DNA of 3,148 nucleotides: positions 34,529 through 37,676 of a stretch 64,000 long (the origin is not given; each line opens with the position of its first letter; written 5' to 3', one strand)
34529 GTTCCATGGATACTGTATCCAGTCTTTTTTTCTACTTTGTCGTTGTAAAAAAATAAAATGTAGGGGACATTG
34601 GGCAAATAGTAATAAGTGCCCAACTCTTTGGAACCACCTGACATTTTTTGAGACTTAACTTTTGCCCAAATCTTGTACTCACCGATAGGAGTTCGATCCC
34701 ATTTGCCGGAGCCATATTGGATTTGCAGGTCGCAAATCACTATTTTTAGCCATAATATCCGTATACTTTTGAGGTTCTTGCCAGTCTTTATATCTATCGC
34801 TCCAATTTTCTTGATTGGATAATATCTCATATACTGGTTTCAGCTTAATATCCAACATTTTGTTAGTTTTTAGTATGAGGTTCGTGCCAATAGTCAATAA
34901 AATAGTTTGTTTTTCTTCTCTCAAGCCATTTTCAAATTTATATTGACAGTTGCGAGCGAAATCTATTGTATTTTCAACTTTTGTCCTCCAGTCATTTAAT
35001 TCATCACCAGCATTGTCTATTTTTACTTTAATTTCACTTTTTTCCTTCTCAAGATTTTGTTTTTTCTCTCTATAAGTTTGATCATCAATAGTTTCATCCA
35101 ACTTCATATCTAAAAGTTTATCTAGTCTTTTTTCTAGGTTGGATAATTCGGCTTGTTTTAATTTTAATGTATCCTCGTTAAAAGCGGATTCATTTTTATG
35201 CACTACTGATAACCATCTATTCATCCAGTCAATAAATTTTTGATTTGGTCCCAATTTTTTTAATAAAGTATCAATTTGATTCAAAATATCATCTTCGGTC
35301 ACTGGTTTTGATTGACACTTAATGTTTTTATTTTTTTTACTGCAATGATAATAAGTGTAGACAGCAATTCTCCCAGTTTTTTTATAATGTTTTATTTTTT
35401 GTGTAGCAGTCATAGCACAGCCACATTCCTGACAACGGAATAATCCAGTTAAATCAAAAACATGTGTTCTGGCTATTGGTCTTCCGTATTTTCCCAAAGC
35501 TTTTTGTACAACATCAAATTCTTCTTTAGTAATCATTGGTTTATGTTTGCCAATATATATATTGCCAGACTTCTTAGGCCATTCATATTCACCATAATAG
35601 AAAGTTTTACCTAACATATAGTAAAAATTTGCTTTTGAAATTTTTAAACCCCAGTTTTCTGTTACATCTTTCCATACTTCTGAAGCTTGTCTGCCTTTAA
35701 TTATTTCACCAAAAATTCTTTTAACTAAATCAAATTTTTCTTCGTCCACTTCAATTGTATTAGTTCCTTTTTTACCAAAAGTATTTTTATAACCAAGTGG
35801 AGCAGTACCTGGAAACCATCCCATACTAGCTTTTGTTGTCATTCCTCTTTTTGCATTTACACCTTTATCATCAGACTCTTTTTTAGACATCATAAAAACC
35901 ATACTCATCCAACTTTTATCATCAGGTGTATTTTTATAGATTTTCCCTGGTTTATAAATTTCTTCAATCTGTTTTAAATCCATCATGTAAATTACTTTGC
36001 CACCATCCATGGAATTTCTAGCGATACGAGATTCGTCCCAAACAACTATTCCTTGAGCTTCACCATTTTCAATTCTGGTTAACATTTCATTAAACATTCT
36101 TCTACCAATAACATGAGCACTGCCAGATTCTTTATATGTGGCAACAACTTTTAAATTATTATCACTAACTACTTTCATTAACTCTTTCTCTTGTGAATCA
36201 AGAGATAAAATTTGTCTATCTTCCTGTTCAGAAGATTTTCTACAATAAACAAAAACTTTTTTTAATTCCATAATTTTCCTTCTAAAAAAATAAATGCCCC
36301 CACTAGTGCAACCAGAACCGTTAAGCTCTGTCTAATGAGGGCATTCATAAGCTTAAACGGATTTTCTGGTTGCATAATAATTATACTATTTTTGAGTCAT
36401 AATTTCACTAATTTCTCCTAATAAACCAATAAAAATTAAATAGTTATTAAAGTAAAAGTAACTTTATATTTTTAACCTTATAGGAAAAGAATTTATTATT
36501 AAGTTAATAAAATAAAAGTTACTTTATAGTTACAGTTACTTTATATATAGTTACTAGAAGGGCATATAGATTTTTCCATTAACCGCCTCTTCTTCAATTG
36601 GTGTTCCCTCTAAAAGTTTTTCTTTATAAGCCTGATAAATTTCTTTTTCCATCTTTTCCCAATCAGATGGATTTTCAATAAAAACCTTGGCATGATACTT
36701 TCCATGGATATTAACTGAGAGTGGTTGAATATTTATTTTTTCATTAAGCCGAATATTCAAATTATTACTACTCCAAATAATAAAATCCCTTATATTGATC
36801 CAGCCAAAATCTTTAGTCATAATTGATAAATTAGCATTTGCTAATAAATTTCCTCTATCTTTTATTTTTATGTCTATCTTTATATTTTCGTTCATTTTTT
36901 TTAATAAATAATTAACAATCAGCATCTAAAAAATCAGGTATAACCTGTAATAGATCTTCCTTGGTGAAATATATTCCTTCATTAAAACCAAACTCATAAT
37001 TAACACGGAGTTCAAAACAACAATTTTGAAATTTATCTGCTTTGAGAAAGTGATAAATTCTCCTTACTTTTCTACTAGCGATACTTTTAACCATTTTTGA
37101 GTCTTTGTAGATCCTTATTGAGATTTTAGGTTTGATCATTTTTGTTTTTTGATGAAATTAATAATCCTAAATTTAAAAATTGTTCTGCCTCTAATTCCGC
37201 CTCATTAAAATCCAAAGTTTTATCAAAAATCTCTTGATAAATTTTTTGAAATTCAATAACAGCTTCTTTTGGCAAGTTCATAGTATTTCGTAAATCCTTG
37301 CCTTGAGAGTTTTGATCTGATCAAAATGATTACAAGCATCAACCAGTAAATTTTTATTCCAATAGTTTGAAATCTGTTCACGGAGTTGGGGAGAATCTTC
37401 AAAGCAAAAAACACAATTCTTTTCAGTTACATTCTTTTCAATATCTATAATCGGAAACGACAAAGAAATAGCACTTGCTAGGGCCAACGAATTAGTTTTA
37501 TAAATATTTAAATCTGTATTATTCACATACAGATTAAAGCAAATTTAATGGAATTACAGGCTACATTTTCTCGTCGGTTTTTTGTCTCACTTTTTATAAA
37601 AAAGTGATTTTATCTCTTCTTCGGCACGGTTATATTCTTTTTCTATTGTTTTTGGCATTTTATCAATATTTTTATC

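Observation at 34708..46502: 11.8-kb serine-recombinase island splits an L,D-transpeptidase gene at a 4-bp GGAG core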

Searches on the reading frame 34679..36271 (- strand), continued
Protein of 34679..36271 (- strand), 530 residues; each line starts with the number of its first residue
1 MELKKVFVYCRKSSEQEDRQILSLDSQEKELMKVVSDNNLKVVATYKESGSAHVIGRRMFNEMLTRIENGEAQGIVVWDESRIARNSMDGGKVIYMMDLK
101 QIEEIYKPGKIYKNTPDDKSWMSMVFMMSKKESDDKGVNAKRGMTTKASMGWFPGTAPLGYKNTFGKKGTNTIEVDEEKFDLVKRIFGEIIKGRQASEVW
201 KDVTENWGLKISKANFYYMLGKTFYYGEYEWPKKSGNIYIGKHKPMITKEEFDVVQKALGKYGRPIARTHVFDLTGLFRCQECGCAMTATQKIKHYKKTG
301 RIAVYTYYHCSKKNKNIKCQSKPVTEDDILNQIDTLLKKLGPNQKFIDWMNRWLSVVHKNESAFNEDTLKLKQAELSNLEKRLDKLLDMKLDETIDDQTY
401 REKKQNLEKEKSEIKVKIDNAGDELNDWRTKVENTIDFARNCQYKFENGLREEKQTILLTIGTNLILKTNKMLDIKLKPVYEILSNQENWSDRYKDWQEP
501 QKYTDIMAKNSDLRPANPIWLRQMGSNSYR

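Call 43: find_related_loci(query=A2, collection=viral_contigs, flank=8000)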
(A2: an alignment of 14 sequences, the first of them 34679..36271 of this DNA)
Query A2 (530 aa) in viral_contigs; peptide patterns used: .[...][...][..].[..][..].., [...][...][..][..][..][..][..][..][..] (x = any residue, [..] = any of these).
163 stretches matched a pattern; 31 encode a relative of the query (tblastn E <= 1e-3); 31 distinct loci.
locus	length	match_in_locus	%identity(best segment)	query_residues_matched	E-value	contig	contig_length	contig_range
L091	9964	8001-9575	35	7-489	3e-94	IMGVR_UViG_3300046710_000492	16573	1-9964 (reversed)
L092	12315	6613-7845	32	5-414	6e-57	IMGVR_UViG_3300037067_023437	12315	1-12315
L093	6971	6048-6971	37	8-307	6e-56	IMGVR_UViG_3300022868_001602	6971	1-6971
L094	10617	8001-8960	35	8-322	3e-55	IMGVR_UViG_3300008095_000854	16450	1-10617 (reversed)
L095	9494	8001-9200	26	1-410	8e-24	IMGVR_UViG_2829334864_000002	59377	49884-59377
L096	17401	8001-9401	25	5-421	9e-23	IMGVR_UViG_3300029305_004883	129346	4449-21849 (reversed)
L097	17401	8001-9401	25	5-421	9e-23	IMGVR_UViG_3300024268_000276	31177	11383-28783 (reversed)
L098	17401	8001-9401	25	5-421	9e-23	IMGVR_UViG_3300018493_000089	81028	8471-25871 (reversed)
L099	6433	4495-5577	24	5-338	2e-16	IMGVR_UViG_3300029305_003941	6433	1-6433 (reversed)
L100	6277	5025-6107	25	5-338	1e-15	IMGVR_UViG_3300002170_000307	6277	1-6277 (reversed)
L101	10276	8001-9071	25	4-338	2e-14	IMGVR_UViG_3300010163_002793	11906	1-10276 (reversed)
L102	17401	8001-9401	25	5-421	9e-23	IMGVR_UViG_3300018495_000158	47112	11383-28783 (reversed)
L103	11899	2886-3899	24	5-325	1e-13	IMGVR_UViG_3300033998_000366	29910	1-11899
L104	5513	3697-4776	22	4-338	1e-13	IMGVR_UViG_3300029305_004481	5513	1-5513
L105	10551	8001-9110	22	5-340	9e-13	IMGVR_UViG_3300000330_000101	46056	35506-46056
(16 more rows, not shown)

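Call 61: find_encoding_contigs(protein=P0138, flank=10000, max_places=2)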
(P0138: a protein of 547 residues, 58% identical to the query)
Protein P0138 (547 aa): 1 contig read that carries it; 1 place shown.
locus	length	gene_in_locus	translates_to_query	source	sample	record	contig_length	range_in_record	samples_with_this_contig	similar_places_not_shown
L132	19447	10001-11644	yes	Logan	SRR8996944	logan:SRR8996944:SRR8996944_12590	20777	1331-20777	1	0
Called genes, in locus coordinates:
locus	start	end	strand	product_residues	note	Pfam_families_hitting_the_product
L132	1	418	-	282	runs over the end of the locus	-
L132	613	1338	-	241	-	-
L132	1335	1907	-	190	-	PF04326:SLFN_AlbA_2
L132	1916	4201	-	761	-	PF04851:ResIII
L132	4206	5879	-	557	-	PF01555:N6_N4_Mtase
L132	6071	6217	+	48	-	-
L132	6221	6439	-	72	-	PF13560:HTH_31, PF12844:HTH_19, PF13443:HTH_26, PF01381:HTH_3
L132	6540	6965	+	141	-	PF17854:FtsK_alpha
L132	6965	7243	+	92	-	-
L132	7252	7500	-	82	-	-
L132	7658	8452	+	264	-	-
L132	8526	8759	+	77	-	PF18903:DUF5659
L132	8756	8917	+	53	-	-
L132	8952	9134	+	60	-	-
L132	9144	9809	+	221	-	-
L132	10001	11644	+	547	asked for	PF00239:Resolvase, PF07508:Recombinase, PF13408:Zn_ribbon_recom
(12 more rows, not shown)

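Call 70: search_protein_families(library=ncbifam, max_evalue=0.01, proteins=[window:34679-36271:-])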
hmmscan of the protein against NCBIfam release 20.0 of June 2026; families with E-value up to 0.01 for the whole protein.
window:34679-36271:- (530 aa): 6 families
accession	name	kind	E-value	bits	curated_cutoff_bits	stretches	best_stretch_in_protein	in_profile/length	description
NF047343.1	SCCmet_CcrB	equivalog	6.7e-24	84.4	900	1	2-431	5-454/542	cassette chromosome recombinase CcrB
NF041201.1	recomb_XisF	equivalog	4e-20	72.2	375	1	9-420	4-424/465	fdxN element excision recombinase XisF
NF047347.1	SCCmet_CcrC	equivalog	2.8e-18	65.7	900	2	240-431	264-461/558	cassette chromosome recombinase CcrC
NF049883.1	resolv_YneB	equivalog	9.1e-13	48.1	175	1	5-175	1-167/211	YneB family resolvase-like protein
NF047344.1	SCCmet_CcrA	equivalog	9.7e-09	34.8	700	1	4-415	2-388/442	cassette chromosome recombinase CcrA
NF033518.0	transpos_IS607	equivalog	8.5e-08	31.9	110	1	4-86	54-133/187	IS607 family transposase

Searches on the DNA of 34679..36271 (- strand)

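Call 25: search_rna_families(sources=[L004, L006, L005], threshold=gathering)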
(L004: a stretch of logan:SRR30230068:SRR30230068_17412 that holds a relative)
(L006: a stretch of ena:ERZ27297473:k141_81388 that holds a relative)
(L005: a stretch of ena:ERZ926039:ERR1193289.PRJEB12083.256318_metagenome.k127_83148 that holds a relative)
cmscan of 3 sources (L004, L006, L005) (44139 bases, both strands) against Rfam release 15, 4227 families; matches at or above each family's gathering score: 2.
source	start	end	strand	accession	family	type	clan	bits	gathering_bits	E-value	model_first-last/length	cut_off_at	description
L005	1021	1133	-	RF03000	LOOT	Gene; sRNA;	-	80.8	46.4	8.6e-14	1-121/121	no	LOOT RNA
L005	6630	6701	-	RF00005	tRNA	Gene; tRNA;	CL00001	63.5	29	1.3e-11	1-71/71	no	tRNA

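Call 73: search_rna_families(source=L006, start=11550, end=12100, threshold=evalue, max_evalue=1)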
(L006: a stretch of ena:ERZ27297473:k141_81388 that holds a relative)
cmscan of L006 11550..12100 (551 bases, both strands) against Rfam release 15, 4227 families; matches with E-value up to 1: 2.
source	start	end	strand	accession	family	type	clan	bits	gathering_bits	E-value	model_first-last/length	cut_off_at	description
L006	11625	11986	-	RF00028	Intron_gpI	Intron;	-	29.7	50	1.1e-05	1-253/253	no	Group I catalytic intron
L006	11831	11930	-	RF00005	tRNA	Gene; tRNA;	CL00001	17.8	29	0.62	1-71/71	no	tRNA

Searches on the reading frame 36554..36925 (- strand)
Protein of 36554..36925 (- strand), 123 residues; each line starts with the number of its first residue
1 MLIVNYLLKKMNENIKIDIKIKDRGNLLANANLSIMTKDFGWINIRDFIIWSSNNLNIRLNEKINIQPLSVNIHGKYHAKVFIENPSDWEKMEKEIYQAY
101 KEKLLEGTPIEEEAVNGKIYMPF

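Call 7: search_protein_families(library=pfam, max_evalue=0.01, proteins=[window:36554-36925:-])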
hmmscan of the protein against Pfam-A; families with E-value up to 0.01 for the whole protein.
window:36554-36925:- (123 aa): 1 family
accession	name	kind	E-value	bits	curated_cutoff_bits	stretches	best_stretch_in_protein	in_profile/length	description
PF20164.4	GspA_SrpA_N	-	0.0068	17.2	27.4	1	12-88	18-83/117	GspA/SrpA SigLec-like domain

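Call 9: search_protein_families(library=padloc, max_evalue=0.01, proteins=[window:36554-36925:-])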
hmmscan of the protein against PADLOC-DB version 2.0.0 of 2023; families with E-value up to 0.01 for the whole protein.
window:36554-36925:- (123 aa): 0 families

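Call 11: search_protein_families(library=phrogs, max_evalue=0.01, proteins=[window:36554-36925:-])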
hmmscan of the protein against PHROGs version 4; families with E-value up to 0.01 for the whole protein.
window:36554-36925:- (123 aa): 0 families

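Call 70: search_protein_families(library=ncbifam, max_evalue=0.01, proteins=[window:36554-36925:-])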
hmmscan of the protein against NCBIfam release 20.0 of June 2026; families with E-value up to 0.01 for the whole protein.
window:36554-36925:- (123 aa): 0 families

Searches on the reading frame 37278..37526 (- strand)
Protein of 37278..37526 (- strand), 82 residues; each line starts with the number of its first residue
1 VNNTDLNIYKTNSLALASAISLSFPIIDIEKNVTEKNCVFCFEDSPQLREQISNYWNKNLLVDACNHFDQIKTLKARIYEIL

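Call 7: search_protein_families(library=pfam, max_evalue=0.01, proteins=[window:37278-37526:-])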
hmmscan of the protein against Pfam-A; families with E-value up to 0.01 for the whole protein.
window:37278-37526:- (82 aa): 1 family
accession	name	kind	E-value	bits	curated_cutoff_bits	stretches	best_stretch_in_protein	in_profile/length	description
PF18903.5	DUF5659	-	6.4e-10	39.2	23.6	1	8-79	3-74/75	Domain of unknown function (DUF5659)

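Call 9: search_protein_families(library=padloc, max_evalue=0.01, proteins=[window:37278-37526:-])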
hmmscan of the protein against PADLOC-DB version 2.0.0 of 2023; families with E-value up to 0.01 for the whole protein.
window:37278-37526:- (82 aa): 0 families

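Call 11: search_protein_families(library=phrogs, max_evalue=0.01, proteins=[window:37278-37526:-])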
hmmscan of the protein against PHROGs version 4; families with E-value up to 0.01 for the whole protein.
window:37278-37526:- (82 aa): 0 families

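Call 70: search_protein_families(library=ncbifam, max_evalue=0.01, proteins=[window:37278-37526:-])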
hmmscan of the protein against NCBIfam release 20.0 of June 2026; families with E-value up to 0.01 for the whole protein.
window:37278-37526:- (82 aa): 0 families
